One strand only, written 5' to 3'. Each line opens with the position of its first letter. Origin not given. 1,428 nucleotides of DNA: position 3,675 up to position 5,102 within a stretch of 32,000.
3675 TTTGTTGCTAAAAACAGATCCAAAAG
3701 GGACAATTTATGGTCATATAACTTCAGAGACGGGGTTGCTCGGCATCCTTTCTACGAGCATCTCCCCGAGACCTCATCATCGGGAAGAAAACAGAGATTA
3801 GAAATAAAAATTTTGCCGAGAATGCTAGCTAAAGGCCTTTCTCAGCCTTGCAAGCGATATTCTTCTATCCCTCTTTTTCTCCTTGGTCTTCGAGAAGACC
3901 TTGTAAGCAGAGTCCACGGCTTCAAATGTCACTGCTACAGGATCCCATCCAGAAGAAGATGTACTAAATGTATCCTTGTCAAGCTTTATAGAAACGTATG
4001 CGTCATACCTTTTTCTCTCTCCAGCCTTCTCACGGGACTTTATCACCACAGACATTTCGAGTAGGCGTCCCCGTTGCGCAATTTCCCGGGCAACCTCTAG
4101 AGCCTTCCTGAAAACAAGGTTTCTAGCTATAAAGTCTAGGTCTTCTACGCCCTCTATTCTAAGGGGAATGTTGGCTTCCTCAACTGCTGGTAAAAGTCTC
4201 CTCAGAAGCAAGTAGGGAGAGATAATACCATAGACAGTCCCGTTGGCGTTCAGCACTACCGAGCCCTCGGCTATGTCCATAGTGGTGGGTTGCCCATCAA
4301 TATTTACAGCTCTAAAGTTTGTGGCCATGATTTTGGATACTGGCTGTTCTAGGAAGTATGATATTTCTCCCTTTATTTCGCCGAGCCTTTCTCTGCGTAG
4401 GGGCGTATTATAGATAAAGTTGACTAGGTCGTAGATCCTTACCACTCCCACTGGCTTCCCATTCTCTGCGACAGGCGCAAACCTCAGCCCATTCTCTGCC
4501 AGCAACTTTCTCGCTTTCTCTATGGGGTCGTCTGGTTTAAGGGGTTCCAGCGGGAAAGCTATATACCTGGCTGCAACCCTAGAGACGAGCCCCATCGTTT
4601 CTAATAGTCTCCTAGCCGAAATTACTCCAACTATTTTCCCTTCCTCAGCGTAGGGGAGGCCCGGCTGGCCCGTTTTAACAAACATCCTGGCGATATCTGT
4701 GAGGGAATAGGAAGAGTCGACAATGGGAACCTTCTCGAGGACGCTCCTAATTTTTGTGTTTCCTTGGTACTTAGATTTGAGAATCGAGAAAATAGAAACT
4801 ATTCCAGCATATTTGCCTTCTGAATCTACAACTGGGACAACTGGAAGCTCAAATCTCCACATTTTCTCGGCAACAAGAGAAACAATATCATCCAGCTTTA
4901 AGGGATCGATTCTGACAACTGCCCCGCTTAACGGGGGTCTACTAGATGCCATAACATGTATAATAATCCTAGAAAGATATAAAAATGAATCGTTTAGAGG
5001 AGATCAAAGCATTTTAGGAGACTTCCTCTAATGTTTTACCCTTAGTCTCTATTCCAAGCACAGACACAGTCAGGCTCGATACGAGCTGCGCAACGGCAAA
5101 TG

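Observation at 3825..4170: Four CBS domains fused to a YfiA/HPF-like (ribosome hibernation factor) domain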

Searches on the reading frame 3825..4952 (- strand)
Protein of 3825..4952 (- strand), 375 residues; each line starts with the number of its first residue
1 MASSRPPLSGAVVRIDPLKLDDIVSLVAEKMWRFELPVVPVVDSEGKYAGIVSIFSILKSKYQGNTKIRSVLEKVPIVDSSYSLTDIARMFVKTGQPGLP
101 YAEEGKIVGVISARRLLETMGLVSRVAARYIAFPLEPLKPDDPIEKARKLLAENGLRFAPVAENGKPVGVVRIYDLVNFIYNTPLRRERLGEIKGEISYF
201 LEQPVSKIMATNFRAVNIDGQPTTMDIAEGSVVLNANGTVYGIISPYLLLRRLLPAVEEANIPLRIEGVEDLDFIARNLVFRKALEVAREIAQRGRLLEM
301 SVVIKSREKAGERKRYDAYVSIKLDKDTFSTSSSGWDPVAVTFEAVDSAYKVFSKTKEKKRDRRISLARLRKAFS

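Call 5: search_solved_structures(query=window:3825-4952:-, max_evalue=10, show_alignments=3)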
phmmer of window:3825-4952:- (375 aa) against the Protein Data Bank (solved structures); distinct sequences matched with E-value up to 10: 43.
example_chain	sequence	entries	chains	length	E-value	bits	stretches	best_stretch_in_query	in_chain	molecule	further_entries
9sr9_H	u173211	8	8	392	3.2e-14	56.4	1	37-366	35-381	Dehydrogenase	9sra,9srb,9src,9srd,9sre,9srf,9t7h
9e6q_3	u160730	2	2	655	1.6e-13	54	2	24-123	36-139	Putative signal-transduction protein with CBS domains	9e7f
9znf_5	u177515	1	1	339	2.6e-09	40.2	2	92-212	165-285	CBS domain-containing protein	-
2yzq_A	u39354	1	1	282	2.9e-09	40.1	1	90-180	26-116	Putative uncharacterized protein PH1780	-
9l96_a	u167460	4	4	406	1.2e-07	34.7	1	47-199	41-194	CBS domain-containing protein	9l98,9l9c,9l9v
5awe_A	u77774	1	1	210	6e-07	32.4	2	138-178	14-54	Putative acetoin utilization protein, acetoin dehydrogenase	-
9zni_6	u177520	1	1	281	8.9e-07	31.9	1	131-189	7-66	CBS domain-containing protein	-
3kh5_A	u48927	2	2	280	5.7e-06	29.2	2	39-121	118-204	protein MJ1225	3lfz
5g5r_A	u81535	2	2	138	6.5e-05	25.8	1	77-178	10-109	SITE-2 PROTEASE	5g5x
2cu0_A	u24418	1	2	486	0.00011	24.9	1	85-188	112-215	Inosine-5'-monophosphate dehydrogenase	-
4gqv_A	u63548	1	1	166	0.00018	24.3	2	36-117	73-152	CBS domain-containing protein CBSX1, chloroplastic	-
4esy_A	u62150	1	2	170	0.00019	24.3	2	127-180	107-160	CBS domain containing membrane protein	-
4gqw_A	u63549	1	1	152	0.00054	22.8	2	135-177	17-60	CBS domain-containing protein CBSX1, chloroplastic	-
3kpc_A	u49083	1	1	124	0.00073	22.3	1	67-176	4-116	Uncharacterized protein MJ0100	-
3kpb_A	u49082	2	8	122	0.00085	22.1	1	68-176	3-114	Uncharacterized protein MJ0100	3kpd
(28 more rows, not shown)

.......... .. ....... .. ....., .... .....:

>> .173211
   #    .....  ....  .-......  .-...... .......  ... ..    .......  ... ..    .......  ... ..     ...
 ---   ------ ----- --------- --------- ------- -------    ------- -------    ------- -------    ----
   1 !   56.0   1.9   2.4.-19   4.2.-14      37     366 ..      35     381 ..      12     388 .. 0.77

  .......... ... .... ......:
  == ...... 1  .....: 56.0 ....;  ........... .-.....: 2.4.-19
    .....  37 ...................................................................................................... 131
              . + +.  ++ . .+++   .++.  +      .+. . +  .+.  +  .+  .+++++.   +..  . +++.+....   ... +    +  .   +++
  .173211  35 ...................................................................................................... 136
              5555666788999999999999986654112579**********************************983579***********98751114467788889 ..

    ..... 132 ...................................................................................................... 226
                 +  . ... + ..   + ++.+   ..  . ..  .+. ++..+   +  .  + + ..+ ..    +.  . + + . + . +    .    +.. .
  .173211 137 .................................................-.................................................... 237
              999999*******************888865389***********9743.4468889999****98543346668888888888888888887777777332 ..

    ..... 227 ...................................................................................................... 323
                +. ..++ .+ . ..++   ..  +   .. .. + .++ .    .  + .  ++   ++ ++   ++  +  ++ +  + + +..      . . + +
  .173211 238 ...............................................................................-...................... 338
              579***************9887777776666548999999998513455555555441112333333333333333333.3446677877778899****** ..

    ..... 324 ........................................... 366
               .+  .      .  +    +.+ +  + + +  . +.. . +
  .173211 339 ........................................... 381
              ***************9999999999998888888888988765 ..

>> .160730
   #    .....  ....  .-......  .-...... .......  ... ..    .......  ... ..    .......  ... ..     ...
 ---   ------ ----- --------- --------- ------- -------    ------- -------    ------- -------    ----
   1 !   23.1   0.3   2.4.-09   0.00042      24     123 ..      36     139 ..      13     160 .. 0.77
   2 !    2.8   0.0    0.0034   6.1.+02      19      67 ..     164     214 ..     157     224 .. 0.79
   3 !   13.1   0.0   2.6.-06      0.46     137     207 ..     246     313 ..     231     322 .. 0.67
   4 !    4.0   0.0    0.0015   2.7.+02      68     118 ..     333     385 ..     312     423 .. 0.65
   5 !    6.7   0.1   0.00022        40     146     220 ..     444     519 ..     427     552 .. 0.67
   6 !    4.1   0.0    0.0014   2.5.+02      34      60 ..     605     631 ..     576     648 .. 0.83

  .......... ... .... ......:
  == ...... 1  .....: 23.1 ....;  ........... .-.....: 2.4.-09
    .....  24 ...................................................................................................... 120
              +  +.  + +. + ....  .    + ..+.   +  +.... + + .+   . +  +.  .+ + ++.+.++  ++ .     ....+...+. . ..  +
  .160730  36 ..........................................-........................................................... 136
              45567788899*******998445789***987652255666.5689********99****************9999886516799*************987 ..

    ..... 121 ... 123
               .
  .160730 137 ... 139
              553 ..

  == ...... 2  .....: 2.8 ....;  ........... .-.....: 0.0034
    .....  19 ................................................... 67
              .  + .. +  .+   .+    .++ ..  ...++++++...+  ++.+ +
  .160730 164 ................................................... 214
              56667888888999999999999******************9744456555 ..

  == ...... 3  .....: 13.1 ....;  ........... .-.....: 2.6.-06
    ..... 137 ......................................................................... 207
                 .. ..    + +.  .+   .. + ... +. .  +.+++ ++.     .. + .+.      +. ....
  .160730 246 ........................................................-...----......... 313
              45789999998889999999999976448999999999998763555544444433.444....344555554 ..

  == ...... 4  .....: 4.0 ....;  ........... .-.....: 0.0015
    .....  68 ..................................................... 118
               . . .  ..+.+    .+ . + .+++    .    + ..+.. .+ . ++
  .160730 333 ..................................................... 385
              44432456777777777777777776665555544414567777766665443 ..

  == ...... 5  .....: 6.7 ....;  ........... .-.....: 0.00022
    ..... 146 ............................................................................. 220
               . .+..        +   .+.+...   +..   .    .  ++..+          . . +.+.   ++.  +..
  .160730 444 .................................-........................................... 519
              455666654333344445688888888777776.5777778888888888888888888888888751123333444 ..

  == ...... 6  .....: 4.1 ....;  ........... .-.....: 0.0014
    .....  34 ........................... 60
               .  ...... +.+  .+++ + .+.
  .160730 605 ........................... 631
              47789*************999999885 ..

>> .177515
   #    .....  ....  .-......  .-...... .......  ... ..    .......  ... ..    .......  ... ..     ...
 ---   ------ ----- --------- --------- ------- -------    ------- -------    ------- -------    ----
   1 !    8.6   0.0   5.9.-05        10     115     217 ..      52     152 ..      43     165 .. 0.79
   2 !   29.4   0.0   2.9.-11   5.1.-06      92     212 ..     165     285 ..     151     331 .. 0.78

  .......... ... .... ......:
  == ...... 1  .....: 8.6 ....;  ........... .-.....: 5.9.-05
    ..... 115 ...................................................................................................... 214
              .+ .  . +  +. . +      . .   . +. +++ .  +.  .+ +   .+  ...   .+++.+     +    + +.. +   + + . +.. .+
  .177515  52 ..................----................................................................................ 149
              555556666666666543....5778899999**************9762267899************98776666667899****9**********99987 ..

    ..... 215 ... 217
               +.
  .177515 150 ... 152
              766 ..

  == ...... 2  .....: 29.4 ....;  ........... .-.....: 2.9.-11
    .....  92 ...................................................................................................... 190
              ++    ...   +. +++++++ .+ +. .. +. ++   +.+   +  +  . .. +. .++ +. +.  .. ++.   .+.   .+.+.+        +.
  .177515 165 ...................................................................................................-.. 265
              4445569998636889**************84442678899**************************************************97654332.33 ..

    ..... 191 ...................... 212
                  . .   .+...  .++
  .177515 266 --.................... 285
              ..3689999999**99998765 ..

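Call 6: search_protein_families(library=pfam, proteins=[window:3828-4952:-], max_evalue=10)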
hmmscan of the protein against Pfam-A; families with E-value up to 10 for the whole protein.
window:3828-4952:- (375 aa): 2 families
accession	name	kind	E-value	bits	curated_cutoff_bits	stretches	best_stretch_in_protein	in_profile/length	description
PF00571.33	CBS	-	1.6e-23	83.2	24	3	137-180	11-55/57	CBS domain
PF05198.21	IF3_N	-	0.00045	20.8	26.9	1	144-183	25-63/70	Translation initiation factor IF-3, N-terminal domain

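Call 7: search_protein_families(library=ncbifam, proteins=[window:3828-4952:-], max_evalue=10)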
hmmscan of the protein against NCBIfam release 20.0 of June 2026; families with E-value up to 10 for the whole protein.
window:3828-4952:- (375 aa): 17 families
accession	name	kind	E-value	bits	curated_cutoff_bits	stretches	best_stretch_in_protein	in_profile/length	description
NF041552.1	TF_PrdR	equivalog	1e-08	34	795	2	22-119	23-124/577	sigma-54 dependent transcriptional regulator PrdR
NF053603.1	HhpR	exception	1.4e-06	27.7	520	2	103-180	40-117/282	CBS domain-containing high hydrostatic pressure regulator HhpR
NF041630.1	CBS_CbpB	equivalog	0.00019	21.3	125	1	38-119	44-134/143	cyclic-di-AMP-binding protein CbpB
NF038279.1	TF_CBS_SpxR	exception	0.00022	20.1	600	1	39-122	224-307/427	CBS-HotDog domain-containing transcription factor SpxR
NF011445.0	PRK14869.2-1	equivalog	0.00036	19.1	483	2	25-59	88-122/548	putative manganese-dependent inorganic diphosphatase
NF011448.0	PRK14869.2-4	equivalog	0.00069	18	562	2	19-69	88-141/563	putative manganese-dependent inorganic diphosphatase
NF011442.0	PRK14869.1-4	equivalog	0.00088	17.8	400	2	138-188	83-133/543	putative manganese-dependent inorganic diphosphatase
NF011443.0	PRK14869.1-5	equivalog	0.0069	14.9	335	2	19-60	262-303/546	putative manganese-dependent inorganic diphosphatase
TIGR01137.1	cysta_beta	equivalog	0.0082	14.9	510.25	1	61-180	334-456/457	cystathionine beta-synthase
NF002505.0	PRK01862.1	equivalog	0.014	14.1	482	1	69-170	450-560/577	ClcB-like voltage-gated chloride channel protein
TIGR01186.1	proV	subfamily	0.031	13.4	326.6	1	39-119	276-356/363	betaine/proline/choline family ABC transporter ATP-binding protein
NF041569.1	A-tRNAntase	equivalog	0.051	11.8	1440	1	83-183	327-429/880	A-adding tRNA nucleotidyltransferase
NF011441.0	PRK14869.1-3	equivalog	0.056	12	753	1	19-59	261-301/548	putative manganese-dependent inorganic diphosphatase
NF011447.0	PRK14869.2-3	equivalog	0.064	11.8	522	1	134-178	252-299/540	putative manganese-dependent inorganic diphosphatase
TIGR00400.1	mgtE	equivalog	0.073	11.8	232.75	1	27-59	217-249/450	magnesium transporter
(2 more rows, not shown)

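Call 16: find_homologous_proteins(query=window:3828-4952:-, max_evalue=0.001)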
Query window:3828-4952:- (375 aa): 35 proteins with E <= 0.001 among 7519 candidates.
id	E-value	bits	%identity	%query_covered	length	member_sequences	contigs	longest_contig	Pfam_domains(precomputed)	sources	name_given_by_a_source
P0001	1.8e-233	792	98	100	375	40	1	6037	PF05198.22,PF00571.34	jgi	jgi:CBS domain-containing protein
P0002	1.9e-183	628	75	100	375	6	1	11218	PF00571.34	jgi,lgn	jgi:CBS domain-containing protein/ribosome-associated translation inhibitor RaiA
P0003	1.5e-165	569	68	99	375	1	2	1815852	PF00571.34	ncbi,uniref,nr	ncbi:CBS domain-containing protein [Thermofilum pendens]|uniref:Signal-transduction protein with CBS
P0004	9.1e-138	478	59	99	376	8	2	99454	PF00571.34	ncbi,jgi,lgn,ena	-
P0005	3.8e-133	462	57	94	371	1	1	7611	PF00571.34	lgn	-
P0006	4.3e-133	462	59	97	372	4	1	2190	PF00571.34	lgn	-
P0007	8.2e-131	455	58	96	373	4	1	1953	PF00571.34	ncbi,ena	-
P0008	2.2e-130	453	56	97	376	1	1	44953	PF00571.34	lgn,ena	-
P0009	5.0e-128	445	57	94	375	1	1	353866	PF00571.34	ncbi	ncbi:MAG: CBS domain-containing protein [Infirmifilum sp.]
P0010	2.8e-125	436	51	97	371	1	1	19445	PF00571.34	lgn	-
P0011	8.7e-125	435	53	97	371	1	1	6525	PF00571.34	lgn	-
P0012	1.6e-123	431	55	97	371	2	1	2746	PF00571.34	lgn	-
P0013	2.8e-123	430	55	96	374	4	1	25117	PF00571.34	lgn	-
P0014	5.5e-123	429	54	96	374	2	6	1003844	PF00571.34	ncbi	ncbi:MAG: hypothetical protein QXY49_01480 [Thermofilaceae archaeon]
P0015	9.1e-123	428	52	98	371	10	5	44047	PF00571.34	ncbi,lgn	ncbi:MAG: CBS domain-containing protein [Thermofilum sp.]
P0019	1.1e-121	425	56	96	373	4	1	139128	PF00571.34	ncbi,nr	ncbi:MAG: CBS domain-containing protein [Thermofilaceae archaeon]|nr:CBS domain-containing protein [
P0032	5.3e-13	67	24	80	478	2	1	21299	PF00571.34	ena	-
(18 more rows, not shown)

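Call 28: predict_structure(alignment_id=A1)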
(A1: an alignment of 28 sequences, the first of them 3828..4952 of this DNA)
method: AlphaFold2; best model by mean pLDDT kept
length: 375 residues; sequences in the alignment: 28
mean_pLDDT: 87.3   pTM: 0.79
mean pLDDT of the five models: 87.3, 86.1, 86.1, 85.5, 84.0
residues with pLDDT >= 90: 238; 70-90: 93; 50-70: 29; < 50: 15
segments of 3 or more residues with pLDDT < 50: 1-5, 189-194, 257-260
pLDDT, mean of each block of 10 residues (from residue 1): 51 95 95 96 96 94 89 94 90 91 93 92 86 94 97 93 96 95 64 64 95 95 93 96 91 63 85 88 90 88 81 83 89 92 94 76 71 72
secondary structure, 60 per line:
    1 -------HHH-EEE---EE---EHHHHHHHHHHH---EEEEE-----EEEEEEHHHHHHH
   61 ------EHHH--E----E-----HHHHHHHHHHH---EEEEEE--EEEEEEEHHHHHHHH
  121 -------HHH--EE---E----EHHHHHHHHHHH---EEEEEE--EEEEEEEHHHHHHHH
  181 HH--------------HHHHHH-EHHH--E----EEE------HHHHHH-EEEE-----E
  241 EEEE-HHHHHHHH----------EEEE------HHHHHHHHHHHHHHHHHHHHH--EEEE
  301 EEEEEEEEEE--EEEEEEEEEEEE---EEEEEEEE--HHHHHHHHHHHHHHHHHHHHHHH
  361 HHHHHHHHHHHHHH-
elements in order: E12-14 H24-34 E38-42 E48-53 H54-60 H84-94 E98-103 E106-112 H113-120 H144-154 E158-163 E166-172 H173-182 H197-202 E215-217 H224-229 E231-234 E240-244 H246-253 E264-267 H274-294 E297-310 E313-324 E328-335 H338-374

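Call 33: fold_search(model_id=the predicted structure, library=pdb)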
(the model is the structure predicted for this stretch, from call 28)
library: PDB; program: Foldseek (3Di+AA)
matches with E <= 10: 1140; with E <= 0.001: 350
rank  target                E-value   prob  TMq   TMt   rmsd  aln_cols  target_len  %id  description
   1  9znf_4                7.1e-20  1.00  0.52  0.72   4.9       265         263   18  Cryo-EM structure of the Methanosarcina acetivorans 70S ribosome in complex with SriA and SriB (released 2026-01-28)
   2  9zng_7                4.4e-17  1.00  0.51  0.71   4.3       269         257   16  Cryo-EM structure of the Methanosarcina acetivorans 70S ribosome in complex with SriD (released 2026-01-28)
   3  3kh5                  9.7e-17  1.00  0.53  0.69   4.0       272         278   16  Crystal Structure of Protein MJ1225 from Methanocaldococcus jannaschii, a putative archaeal homolog of g-AMPK. (released 2010-04-21)
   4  9e7f_3                1.1e-16  1.00  0.51  0.63   4.5       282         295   15  Cryo-EM structure of the Pyrobaculum calidifontis 70S ribosome in complex with Dri (released 2024-11-20)
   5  3ddj                  2.7e-16  1.00  0.52  0.68   3.4       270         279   17  Crystal structure of a cbs domain-containing protein in complex with amp (sso3205) from sulfolobus solfataricus at 1.80  (released 2008-06-24)
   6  3lfz                  7.2e-16  1.00  0.53  0.69   3.6       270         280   16  Crystal Structure of Protein MJ1225 from Methanocaldococcus jannaschii, a putative archaeal homolog of g-AMPK. (released 2010-04-21)
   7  9e6q_3                1.2e-15  1.00  0.51  0.64   6.0       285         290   21  Cryo-EM structure of the Pyrobaculum calidifontis 50S ribosomal subunit in complex with Dri (released 2024-11-20)
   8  4cff_F                4.2e-14  1.00  0.49  0.62   4.2       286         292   16  Structure of full length human AMPK in complex with a small molecule activator, a thienopyridone derivative (A-769662) (released 2013-12-25)
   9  2oox_E                6.1e-14  1.00  0.52  0.58   4.1       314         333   16  Crystal structure of the adenylate sensor from AMP-activated protein kinase complexed with AMP (released 2007-02-06)
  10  2yzq                  6.5e-14  1.00  0.42  0.66   5.1       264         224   18  Crystal structure of uncharacterized conserved protein from Pyrococcus horikoshii (released 2007-11-06)
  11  6b1u_F                9.3e-14  1.00  0.51  0.62   4.6       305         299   15  Structure of full-length human AMPK (a2b1g1) in complex with a small molecule activator SC4 (released 2018-04-25)
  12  2qre_E                9.9e-14  1.00  0.50  0.58   4.0       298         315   16  Crystal structure of the adenylate sensor from AMP-activated protein kinase in complex with 5-aminoimidazole-4-carboxa (released 2007-10-23)
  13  2oox_G                1.3e-13  1.00  0.50  0.57   5.0       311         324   16  Crystal structure of the adenylate sensor from AMP-activated protein kinase complexed with AMP (released 2007-02-06)
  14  4cfe_E                1.3e-13  1.00  0.50  0.62   4.8       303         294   16  Structure of full length human AMPK in complex with a small molecule activator, a benzimidazole derivative (991) (released 2013-12-25)
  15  4cff_E                1.8e-13  1.00  0.49  0.60   4.6       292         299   15  Structure of full length human AMPK in complex with a small molecule activator, a thienopyridone derivative (A-769662) (released 2013-12-25)
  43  9zni_6                4.5e-12  1.00  0.47  0.61   8.8       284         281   16  Cryo-EM structure of the Methanosarcina acetivorans 70S ribosome in complex with SriC and SriD (released 2026-01-28)
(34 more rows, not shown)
